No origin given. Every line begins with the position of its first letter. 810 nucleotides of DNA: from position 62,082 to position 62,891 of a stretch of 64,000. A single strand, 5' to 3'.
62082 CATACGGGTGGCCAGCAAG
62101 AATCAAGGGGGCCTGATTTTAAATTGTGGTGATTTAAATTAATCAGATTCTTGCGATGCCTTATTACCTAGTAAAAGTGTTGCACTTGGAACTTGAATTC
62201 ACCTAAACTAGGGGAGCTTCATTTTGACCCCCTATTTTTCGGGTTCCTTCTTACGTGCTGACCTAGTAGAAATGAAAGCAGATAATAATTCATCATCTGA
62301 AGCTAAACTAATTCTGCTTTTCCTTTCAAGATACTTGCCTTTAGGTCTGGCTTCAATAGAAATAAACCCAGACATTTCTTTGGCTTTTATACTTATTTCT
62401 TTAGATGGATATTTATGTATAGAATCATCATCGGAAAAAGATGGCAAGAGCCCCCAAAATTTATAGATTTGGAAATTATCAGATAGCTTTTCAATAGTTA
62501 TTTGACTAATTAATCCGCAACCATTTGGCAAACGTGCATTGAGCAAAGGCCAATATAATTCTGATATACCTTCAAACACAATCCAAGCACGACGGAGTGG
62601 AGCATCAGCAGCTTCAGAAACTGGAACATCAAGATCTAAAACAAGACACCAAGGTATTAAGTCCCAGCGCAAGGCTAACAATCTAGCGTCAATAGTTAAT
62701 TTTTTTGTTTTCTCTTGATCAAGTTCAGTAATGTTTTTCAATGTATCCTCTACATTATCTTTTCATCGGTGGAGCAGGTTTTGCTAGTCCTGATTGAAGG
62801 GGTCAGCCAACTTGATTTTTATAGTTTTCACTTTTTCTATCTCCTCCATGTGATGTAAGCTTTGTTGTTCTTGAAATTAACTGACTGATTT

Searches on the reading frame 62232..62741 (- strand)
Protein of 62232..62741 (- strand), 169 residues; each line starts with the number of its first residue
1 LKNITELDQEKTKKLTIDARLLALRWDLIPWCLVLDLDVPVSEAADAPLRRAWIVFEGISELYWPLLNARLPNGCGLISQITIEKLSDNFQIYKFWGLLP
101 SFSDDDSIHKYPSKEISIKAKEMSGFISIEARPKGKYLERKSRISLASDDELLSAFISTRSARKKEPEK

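Call 6: search_protein_families(library=pfam, proteins=[window:62232-62741:-], max_evalue=1)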
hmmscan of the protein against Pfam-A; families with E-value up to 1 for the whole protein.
window:62232-62741:- (169 aa): 0 families

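Call 7: find_encoding_contigs(protein=window:62232-62741:-, flank=10000, max_places=6)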
Protein window:62232-62741:- (169 aa): 3 contigs read that carry it; 2 places shown.
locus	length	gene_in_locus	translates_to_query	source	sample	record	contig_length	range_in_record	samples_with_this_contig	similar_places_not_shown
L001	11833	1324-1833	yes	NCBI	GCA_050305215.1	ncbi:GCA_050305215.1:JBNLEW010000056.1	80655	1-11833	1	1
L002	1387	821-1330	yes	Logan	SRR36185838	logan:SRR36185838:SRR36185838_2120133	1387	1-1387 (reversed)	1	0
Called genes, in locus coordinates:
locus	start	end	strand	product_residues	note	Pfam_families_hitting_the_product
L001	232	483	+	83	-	-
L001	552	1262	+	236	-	PF01797:Y1_Tnp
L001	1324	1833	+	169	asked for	-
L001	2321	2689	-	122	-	PF07238:PilZ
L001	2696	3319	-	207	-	PF12538:FtsK_SpoIIIE_N (faint), PF16697:Yop-YscD_cpl, PF00498:FHA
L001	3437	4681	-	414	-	PF01595:CNNM, PF00571:CBS (weak), PF03471:CorC_HlyC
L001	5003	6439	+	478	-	PF06490:FleQ, PF20030:bpMoxR (faint), PF00158:Sigma54_activat, PF14532:Sigma54_activ_2, PF07728:AAA_5, PF25601:AAA_lid_14, PF02954:HTH_8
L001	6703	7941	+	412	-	PF00512:HisKA, PF02518:HATPase_c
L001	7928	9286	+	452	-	PF00072:Response_reg, PF00158:Sigma54_activat, PF14532:Sigma54_activ_2, PF07728:AAA_5, PF25601:AAA_lid_14, PF02954:HTH_8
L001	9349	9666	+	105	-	PF02049:FliE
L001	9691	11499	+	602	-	PF01514:YscJ_FliF, PF08345:YscJ_FliF_C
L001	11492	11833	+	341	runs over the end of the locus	PF03448:MgtE_N (faint), PF14842:FliG_N, PF14841:FliG_M, PF14842:FliG_N, PF01706:FliG_C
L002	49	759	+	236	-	PF01797:Y1_Tnp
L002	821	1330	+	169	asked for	-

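Call 32: find_homologous_proteins(query=window:62232-62741:-, max_evalue=0.001)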
Query window:62232-62741:- (169 aa): 19 proteins with E <= 0.001 among 108 candidates.
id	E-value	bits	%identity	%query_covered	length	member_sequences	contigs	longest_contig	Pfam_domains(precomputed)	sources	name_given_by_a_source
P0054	3.2e-103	360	98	100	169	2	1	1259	-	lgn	-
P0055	2.2e-71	257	76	94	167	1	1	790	-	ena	-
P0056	7.0e-69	249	72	92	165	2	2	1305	-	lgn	-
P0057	9.8e-69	248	69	95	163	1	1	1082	-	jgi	-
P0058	4.7e-66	240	67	95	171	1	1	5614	-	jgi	-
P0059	1.7e-65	238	66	95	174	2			-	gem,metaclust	metaclust:\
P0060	4.8e-65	236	65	95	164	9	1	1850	-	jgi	-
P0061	2.3e-64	234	66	95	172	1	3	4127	-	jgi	jgi:hypothetical protein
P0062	3.1e-59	217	62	89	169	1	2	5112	-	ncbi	-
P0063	4.3e-48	181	54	91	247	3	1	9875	-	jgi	-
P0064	2.8e-38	149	48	89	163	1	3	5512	-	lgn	-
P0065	3.1e-35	139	45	91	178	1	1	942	-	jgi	jgi:hypothetical protein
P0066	6.1e-35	138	45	93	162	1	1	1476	-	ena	-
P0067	3.5e-33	133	45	89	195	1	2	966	-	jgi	jgi:hypothetical protein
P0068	1.6e-31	127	52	69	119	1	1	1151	-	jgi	jgi:hypothetical protein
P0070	1.4e-29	121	42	91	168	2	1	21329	-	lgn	-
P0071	2.1e-26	111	40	89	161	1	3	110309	-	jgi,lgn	jgi:hypothetical protein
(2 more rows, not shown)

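Call 33: search_protein_families(library=ncbifam, proteins=[window:62232-62741:-], max_evalue=0.1)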
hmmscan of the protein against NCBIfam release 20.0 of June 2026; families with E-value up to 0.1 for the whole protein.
window:62232-62741:- (169 aa): 0 families

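Call 34: find_encoding_contigs(protein=P0071, flank=6000, max_places=3)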
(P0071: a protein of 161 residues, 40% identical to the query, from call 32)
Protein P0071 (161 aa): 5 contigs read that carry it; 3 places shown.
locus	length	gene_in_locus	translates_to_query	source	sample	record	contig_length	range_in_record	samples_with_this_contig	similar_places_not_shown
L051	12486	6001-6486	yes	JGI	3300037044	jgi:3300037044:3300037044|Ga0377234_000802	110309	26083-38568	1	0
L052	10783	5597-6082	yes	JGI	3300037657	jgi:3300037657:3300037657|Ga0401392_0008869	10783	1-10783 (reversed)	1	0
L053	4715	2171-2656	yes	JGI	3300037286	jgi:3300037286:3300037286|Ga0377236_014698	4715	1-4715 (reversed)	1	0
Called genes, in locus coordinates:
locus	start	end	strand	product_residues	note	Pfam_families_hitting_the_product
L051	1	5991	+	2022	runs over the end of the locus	PF20148:DUF6531, PF25023:TEN_YD-shell, PF05593:RHS_repeat (weak), PF25023:TEN_YD-shell (weak), PF05593:RHS_repeat, PF05593:RHS_repeat, PF05593:RHS_repeat, PF25023:TEN_YD-shell, +2 more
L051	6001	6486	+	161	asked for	-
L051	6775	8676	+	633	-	PF05593:RHS_repeat (faint), PF25023:TEN_YD-shell (faint)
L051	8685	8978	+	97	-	-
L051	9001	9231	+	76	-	-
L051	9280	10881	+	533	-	PF05593:RHS_repeat (weak), PF25023:TEN_YD-shell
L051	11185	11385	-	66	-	-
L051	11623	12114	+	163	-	-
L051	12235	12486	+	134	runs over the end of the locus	-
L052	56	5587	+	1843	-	PF20148:DUF6531, PF25023:TEN_YD-shell, PF05593:RHS_repeat (weak), PF25023:TEN_YD-shell (weak), PF05593:RHS_repeat, PF05593:RHS_repeat, PF05593:RHS_repeat, PF25023:TEN_YD-shell, +2 more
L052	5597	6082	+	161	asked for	-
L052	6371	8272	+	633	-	PF05593:RHS_repeat (faint), PF25023:TEN_YD-shell (faint)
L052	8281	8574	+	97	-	-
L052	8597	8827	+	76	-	-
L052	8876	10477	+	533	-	PF05593:RHS_repeat (weak), PF25023:TEN_YD-shell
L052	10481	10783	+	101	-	?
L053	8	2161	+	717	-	PF05593:RHS_repeat, PF25023:TEN_YD-shell, PF05593:RHS_repeat, PF25023:TEN_YD-shell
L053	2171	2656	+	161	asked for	-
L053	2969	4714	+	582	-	?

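Call 35: find_encoding_contigs(protein=P0070, flank=6000, max_places=2)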
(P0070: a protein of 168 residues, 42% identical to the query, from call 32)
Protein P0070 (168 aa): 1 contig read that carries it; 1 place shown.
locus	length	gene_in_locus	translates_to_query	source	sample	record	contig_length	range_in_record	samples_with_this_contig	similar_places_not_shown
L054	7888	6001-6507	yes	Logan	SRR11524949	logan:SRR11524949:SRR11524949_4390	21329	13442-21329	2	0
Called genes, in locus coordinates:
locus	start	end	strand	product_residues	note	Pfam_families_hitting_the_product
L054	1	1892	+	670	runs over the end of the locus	PF00270:DEAD (weak), PF06733:DEAD_2 (weak), PF13307:Helicase_C_2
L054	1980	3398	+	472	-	PF02878:PGM_PMM_I, PF02879:PGM_PMM_II, PF02880:PGM_PMM_III, PF00408:PGM_PMM_IV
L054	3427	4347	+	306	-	PF00106:adh_short (faint), PF01073:3Beta_HSD (weak), PF01370:Epimerase, PF04321:RmlD_sub_bind, PF16363:GDP_Man_Dehyd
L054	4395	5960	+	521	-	-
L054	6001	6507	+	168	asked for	-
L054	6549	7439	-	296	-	PF05690:ThiG, PF01070:FMN_dh (faint)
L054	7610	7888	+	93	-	?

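Call 36: find_encoding_contigs(protein=P0063, flank=6000, max_places=2)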
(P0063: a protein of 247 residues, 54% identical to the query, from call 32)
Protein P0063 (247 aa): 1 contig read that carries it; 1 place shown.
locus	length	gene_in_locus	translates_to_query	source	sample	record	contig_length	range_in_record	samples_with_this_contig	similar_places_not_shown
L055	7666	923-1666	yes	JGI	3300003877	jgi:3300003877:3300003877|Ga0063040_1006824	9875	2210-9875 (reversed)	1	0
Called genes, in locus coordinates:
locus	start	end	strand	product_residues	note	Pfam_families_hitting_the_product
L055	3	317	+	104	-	?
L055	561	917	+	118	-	PF13384:HTH_23 (weak)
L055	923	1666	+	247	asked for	-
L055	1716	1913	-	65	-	-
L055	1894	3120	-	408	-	PF01609:DDE_Tnp_1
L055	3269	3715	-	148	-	PF05368:NmrA (weak)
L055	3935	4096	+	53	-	-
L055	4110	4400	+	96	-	PF13744:HTH_37, PF01381:HTH_3 (weak)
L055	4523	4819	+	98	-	PF01381:HTH_3, PF13443:HTH_26 (weak)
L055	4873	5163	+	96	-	PF01909:NTP_transf_2, PF18765:Polbeta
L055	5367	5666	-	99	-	-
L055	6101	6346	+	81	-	PF15919:HicB_lk_antitox (weak)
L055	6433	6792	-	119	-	PF25212:HVO_A0114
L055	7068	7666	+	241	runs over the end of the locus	-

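Call 40: find_encoding_contigs(protein=P0058, flank=6000, max_places=2)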
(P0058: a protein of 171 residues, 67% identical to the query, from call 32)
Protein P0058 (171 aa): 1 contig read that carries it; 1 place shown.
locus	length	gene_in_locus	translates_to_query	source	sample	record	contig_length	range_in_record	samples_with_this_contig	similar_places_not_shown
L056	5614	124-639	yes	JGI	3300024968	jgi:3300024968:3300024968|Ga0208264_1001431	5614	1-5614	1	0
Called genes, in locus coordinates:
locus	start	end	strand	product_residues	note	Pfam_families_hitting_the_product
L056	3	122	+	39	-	?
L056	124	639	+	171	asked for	-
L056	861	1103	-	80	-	-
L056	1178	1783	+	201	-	-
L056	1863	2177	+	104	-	-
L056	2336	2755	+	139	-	-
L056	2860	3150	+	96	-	-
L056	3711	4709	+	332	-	PF04055:Radical_SAM, PF13353:Fer4_12 (weak), PF06463:Mob_synth_C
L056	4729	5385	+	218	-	PF01243:PNPOx_N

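Call 41: find_encoding_contigs(protein=P0062, flank=6000, max_places=3)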
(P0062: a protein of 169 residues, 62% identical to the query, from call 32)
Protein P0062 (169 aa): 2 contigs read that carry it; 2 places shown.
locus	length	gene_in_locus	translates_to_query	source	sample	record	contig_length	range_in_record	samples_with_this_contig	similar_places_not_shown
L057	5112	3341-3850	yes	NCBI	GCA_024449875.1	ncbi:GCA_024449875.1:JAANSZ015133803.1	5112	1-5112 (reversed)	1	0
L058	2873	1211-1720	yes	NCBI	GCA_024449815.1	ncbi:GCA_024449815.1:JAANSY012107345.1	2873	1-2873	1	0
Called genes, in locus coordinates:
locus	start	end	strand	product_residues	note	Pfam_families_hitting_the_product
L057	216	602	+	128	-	PF12796:Ank_2, PF13857:Ank_5 (weak), PF00023:Ank (weak), PF13606:Ank_3 (faint), PF13637:Ank_4, PF00023:Ank (weak)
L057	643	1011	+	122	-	PF00023:Ank (faint), PF12796:Ank_2, PF13606:Ank_3 (faint), PF13857:Ank_5 (faint), PF13637:Ank_4 (weak)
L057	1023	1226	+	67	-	-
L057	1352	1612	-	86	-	-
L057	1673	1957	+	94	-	-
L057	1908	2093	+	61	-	-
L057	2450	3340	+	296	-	PF25023:TEN_YD-shell (weak)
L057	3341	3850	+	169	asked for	-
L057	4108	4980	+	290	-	-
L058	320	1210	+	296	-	PF25023:TEN_YD-shell (weak)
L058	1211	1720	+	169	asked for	-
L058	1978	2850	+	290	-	-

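Call 46: search_protein_families(library=pfam, proteins=[L057:2450-3340:+, L052:4688-5587:+], max_evalue=1)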
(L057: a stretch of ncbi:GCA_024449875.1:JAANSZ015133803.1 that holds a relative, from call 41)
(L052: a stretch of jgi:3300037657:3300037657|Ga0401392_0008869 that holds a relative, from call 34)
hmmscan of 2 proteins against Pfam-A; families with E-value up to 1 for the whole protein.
L057:2450-3340:+ (296 aa): 1 family
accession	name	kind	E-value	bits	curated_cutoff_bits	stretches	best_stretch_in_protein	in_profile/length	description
PF15520.11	Ntox10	-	0.00051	20.4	26.8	1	123-194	1-76/193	Novel toxin 10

L052:4688-5587:+ (299 aa): 0 families

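Call 65: predict_structure(alignment_id=A2)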
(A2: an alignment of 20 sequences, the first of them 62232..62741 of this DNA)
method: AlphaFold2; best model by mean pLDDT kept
length: 169 residues; sequences in the alignment: 20
mean_pLDDT: 86.3   pTM: 0.84
mean pLDDT of the five models: 86.3, 86.3, 86.0, 85.6, 77.0
residues with pLDDT >= 90: 91; 70-90: 65; 50-70: 11; < 50: 2
segments of 3 or more residues with pLDDT < 50: none
pLDDT, mean of each block of 10 residues (from residue 1): 88 91 90 94 90 95 76 78 83 89 77 89 95 82 92 91 64
secondary structure, 60 per line:
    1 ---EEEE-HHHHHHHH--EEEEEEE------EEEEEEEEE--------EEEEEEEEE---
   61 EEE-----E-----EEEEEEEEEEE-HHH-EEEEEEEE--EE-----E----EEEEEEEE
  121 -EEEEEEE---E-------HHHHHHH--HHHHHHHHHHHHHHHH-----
elements in order: E4-7 H9-16 E19-25 E32-40 E49-57 E61-63 E75-85 E91-98 E113-120 E122-128 H140-146 H149-164

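Call 68: fold_search(model_id=the predicted structure, library=pdb)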
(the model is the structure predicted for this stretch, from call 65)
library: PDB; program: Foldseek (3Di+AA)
matches with E <= 10: 391; with E <= 0.001: 0
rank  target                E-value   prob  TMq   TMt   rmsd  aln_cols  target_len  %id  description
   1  6bym_A                1.8e-01  0.11  0.18  0.16  16.9       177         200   12  Crystal structure of the sterol-bound second StART domain of yeast Lam4 (released 2018-01-17)
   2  6gn5                  2.6e-01  0.09  0.18  0.18  16.4       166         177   11  CRYSTAL STRUCTURE OF HUMAN GRAMD1C START DOMAIN (released 2019-06-19)
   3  1nqn_B                4.0e-01  0.12  0.21  0.27   9.9       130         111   12  Structure of Avm-W110K (W110K mutant of avidin) (released 2003-07-15)
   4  7bm6_A                4.0e-01  0.05  0.15  0.05  17.3       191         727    9  Structure-function analysis of a new PL17 oligoalginate lyase from the marine bacterium Zobellia galactanivorans DsijT (released 2021-07-14)
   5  4bj8_M                4.2e-01  0.07  0.16  0.21  14.2       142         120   11  Zebavidin (released 2013-11-20)
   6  6cay_D                4.2e-01  0.06  0.17  0.17  17.8       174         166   11  Crystal structure of the first StART-like domain of Ysp2p/Lam2p in its apo and ergosterol-bound state. (released 2018-02-28)
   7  2e3n                  4.4e-01  0.08  0.20  0.16  18.9       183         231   10  Crystal structure of CERT START domain in complex with C6-ceramide (P212121) (released 2007-12-18)
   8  5ys0_B                4.7e-01  0.09  0.17  0.17  16.6       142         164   13  Crystal structure of the second StARkin domain of Lam2 in complex with ergosterol (released 2018-01-31)
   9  2e3o                  4.9e-01  0.06  0.18  0.14  18.6       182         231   11  Crystal structure of CERT START domain in complex with C16-ceramide (P212121) (released 2007-12-18)
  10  6p22_D                4.9e-01  0.06  0.15  0.17  17.9       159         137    9  Photorhabdus Virulence Cassette (PVC) PAAR repeat protein Pvc10 in complex with a T4 gp5 beta-helix fragment modified  (released 2020-05-27)
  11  5brl_A                4.9e-01  0.06  0.17  0.15  16.5       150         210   14  Crystal Structure of L124D STARD4 (released 2015-07-22)
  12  2e3s                  4.9e-01  0.06  0.18  0.15  21.0       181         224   10  Crystal structure of CERT START domain co-crystallized with C24-ceramide (P21) (released 2007-12-18)
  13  4i60_A                5.2e-01  0.12  0.19  0.24  13.9       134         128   10  Crystal structure of avidin - biotinylruthenocene complex (released 2013-08-14)
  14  2uwc_B                5.2e-01  0.04  0.15  0.10  17.4       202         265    8  Crystal structure of Nasturtium xyloglucan hydrolase isoform NXG2 (released 2007-06-26)
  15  7azn                  5.8e-01  0.07  0.18  0.17  16.5       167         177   11  Structure of mouse AsterC (GramD1c) with a new cholesterol-derived compound (released 2021-01-13)
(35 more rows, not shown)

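Call 79: find_encoding_contigs(protein=P0054, flank=3000, max_places=4)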
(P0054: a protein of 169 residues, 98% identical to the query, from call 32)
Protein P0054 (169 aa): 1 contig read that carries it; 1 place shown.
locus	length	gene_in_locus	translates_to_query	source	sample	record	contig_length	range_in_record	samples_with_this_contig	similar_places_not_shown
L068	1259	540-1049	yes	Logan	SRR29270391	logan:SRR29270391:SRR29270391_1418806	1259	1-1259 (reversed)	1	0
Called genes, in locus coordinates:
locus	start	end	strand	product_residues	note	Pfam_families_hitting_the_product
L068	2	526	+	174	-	?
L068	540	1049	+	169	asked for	-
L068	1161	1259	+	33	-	?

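Call 88: search_protein_families(library=pfam, proteins=[L068:2-526:+], max_evalue=1)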
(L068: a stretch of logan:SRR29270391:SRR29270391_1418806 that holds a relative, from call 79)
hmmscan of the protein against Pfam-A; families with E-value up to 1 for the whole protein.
L068:2-526:+ (174 aa): 0 families
